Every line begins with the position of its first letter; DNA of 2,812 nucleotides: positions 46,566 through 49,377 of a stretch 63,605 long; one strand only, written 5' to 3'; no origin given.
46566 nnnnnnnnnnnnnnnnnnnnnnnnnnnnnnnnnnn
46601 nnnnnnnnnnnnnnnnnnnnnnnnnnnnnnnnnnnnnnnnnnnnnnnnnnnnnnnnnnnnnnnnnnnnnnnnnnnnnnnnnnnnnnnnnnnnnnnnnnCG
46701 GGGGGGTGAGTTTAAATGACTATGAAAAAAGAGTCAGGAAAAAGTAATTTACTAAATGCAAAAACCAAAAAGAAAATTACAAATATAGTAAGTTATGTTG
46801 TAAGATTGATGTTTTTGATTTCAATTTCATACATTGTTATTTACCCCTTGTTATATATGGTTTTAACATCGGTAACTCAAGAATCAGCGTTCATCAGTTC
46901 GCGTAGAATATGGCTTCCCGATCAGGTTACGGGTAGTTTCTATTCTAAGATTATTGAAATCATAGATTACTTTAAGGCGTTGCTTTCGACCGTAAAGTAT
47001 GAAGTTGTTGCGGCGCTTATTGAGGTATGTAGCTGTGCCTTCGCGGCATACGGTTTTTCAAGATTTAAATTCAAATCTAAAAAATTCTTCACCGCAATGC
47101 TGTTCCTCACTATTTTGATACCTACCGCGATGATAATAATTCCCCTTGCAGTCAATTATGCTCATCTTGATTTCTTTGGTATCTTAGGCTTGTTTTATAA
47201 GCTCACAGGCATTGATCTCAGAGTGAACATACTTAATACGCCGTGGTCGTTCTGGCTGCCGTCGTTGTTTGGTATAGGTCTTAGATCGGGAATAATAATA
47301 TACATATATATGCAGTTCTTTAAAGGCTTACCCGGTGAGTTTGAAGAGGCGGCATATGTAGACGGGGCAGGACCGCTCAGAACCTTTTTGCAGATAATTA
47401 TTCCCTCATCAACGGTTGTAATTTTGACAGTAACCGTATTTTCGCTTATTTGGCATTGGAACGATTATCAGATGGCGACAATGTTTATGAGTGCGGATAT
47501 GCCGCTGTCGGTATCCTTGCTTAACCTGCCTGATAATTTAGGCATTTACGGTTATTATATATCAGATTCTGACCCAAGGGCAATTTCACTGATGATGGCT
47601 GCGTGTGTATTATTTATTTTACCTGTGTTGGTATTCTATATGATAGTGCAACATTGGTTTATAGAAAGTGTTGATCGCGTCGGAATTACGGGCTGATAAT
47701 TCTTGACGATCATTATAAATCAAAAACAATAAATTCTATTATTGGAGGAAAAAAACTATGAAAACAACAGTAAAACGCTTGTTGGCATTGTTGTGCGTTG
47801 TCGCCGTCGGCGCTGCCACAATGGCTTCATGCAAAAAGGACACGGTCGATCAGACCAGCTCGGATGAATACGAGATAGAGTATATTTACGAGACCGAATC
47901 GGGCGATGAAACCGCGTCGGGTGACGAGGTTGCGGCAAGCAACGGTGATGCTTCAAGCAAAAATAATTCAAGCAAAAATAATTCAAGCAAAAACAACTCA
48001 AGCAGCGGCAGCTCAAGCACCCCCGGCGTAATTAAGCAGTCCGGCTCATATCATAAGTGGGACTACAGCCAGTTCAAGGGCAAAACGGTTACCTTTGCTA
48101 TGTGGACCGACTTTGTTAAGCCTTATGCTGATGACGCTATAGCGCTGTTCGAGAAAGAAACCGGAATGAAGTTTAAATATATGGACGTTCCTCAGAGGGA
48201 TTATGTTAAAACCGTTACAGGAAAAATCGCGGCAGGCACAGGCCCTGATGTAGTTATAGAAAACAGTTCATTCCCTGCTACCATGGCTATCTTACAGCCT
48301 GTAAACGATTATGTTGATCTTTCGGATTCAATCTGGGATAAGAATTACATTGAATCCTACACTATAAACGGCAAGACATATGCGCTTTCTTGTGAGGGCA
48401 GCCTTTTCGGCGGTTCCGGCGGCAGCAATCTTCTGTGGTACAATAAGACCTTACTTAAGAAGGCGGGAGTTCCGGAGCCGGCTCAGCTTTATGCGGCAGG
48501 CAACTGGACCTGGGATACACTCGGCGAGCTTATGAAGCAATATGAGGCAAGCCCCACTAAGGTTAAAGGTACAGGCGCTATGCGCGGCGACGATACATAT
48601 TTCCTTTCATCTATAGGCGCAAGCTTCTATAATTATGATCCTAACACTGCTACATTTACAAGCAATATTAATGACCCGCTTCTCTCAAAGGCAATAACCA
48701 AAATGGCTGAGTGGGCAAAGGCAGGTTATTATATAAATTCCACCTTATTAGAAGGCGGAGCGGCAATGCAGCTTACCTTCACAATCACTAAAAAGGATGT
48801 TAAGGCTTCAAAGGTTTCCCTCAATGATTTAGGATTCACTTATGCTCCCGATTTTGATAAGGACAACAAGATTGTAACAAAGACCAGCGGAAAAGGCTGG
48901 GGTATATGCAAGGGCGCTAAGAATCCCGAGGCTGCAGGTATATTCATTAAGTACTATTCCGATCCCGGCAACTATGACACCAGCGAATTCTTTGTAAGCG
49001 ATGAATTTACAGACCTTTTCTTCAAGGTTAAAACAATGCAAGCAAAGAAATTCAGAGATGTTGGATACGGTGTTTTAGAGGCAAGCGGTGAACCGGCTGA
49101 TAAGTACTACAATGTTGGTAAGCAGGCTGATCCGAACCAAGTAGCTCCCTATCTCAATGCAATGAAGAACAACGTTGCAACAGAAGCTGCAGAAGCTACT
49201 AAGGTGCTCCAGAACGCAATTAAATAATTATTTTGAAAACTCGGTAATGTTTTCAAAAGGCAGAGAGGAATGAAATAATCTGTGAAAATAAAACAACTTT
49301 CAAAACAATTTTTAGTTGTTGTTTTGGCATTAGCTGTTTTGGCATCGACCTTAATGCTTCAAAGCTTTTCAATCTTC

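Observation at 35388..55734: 20-kb, 11-gene co-directional operon: candidate uncharacterised Gram-positive glycan capture and import system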

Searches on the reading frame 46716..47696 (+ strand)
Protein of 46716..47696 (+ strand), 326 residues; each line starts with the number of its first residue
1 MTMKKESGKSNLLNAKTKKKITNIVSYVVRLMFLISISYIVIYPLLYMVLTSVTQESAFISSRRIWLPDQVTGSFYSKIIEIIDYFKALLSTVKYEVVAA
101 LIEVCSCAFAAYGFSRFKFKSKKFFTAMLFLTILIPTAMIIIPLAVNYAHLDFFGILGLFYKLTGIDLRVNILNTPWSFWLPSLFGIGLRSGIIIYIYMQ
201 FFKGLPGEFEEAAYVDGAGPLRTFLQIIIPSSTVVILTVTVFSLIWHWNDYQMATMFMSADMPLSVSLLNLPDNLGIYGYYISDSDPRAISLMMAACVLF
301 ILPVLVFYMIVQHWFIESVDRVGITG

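Call 5: search_protein_families(library=pfam, proteins=[window:46716-47696:+], max_evalue=0.01)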
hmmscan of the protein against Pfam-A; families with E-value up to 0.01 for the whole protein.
window:46716-47696:+ (326 aa): 1 family
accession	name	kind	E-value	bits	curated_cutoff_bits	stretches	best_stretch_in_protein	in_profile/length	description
PF00528.27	BPD_transp_1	-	1.1e-13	51.8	26.4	1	110-318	8-181/184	Binding-protein-dependent transport system inner membrane component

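Call 14: search_protein_families(library=ncbifam, proteins=[window:46716-47696:+], max_evalue=0.001)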
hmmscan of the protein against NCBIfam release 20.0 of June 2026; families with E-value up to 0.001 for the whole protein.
window:46716-47696:+ (326 aa): 9 families
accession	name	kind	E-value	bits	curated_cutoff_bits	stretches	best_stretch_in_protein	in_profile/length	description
NF008210.0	PRK10973.1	equivalog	3.6e-16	59.7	297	1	191-318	155-275/281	sn-glycerol-3-phosphate ABC transporter permease UgpE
NF008231.0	PRK10998.1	equivalog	3.1e-12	46.7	261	1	84-323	80-293/296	maltose ABC transporter permease MalG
NF040932.1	ABC_arch_GlcU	equivalog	2e-09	37.5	340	1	29-320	4-265/272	glucose ABC transporter permease GlcU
TIGR01581.1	Mo_ABC_porter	hypoth_equivalog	2.7e-08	33.6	210.3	1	72-269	6-192/225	ABC transporter permease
TIGR02139.1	permease_CysT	equivalog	4.3e-07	29.8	246.1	1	75-280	38-234/265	sulfate ABC transporter permease subunit CysT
NF006939.0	PRK09421.1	equivalog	4.2e-05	23.1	262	1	86-302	9-212/230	molybdate ABC transporter permease subunit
NF040839.1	tungstate_WtpB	equivalog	0.00018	21.2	340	1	85-302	42-243/251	tungstate ABC transporter permease WtpB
NF007047.0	PRK09500.1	equivalog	0.00027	20.6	326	1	39-153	11-124/257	spermidine/putrescine ABC transporter permease PotC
NF011624.0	PRK15050.1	equivalog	0.0004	19.6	247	1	10-261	8-243/297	2-aminoethylphosphonate ABC transporter permease subunit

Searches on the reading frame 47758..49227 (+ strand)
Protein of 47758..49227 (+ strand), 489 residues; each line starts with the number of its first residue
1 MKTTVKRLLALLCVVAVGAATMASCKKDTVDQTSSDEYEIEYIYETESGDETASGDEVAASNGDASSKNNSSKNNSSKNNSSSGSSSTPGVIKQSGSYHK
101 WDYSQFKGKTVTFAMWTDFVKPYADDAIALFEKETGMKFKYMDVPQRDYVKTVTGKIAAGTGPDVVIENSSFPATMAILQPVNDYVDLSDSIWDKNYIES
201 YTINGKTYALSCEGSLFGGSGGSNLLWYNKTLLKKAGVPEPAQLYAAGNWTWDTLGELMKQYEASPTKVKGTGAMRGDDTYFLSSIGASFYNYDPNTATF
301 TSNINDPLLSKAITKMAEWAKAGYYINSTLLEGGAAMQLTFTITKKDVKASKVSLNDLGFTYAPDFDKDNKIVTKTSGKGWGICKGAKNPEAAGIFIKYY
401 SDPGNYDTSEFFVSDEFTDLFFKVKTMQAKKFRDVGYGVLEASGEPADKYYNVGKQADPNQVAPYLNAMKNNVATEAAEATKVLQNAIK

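Call 5: search_protein_families(library=pfam, proteins=[window:47758-49227:+], max_evalue=0.01)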
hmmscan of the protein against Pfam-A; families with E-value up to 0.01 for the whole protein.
window:47758-49227:+ (489 aa): 1 family
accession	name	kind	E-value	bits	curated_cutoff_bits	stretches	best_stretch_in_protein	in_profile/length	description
PF13416.11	SBP_bac_8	-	4.3e-17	63.2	27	1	127-405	2-248/279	Bacterial extracellular solute-binding protein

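Call 14: search_protein_families(library=ncbifam, proteins=[window:47758-49227:+], max_evalue=0.001)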
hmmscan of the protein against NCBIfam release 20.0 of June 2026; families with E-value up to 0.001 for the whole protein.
window:47758-49227:+ (489 aa): 1 family
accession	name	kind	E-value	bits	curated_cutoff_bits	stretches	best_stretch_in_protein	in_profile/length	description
NF053763.1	ABCarbgalBndGanS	equivalog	6.3e-06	25.2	700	1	105-241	33-165/420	galactooligosaccharide ABC transporter substrate-binding protein GanS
